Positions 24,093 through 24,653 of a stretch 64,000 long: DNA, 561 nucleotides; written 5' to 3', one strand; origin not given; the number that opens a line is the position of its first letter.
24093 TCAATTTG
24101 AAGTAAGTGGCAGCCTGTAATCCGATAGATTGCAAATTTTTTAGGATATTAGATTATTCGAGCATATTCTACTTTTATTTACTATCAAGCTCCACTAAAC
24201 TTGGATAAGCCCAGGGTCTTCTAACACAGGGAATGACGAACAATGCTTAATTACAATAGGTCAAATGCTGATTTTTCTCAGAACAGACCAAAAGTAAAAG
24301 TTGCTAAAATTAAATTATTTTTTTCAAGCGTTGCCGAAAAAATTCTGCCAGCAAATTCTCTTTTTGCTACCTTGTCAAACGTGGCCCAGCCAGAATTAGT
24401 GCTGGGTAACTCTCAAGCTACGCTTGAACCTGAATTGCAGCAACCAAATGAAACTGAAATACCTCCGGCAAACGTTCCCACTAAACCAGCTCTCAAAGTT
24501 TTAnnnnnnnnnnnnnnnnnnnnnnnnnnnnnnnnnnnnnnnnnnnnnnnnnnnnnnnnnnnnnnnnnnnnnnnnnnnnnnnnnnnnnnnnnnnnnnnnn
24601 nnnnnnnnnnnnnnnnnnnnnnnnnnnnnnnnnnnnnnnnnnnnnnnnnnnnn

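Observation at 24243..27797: PelF homolog fused to a ~420-aa multi-TM domain (synthase-exporter fusion)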

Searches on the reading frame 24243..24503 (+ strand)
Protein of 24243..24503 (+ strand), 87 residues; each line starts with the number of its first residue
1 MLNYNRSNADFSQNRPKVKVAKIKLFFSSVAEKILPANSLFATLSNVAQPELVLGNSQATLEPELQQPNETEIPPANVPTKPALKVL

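Call 7: search_protein_families(library=pfam, proteins=[window:24243-24503:+], max_evalue=10)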
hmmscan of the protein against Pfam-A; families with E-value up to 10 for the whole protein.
seq(87 aa): 0 families
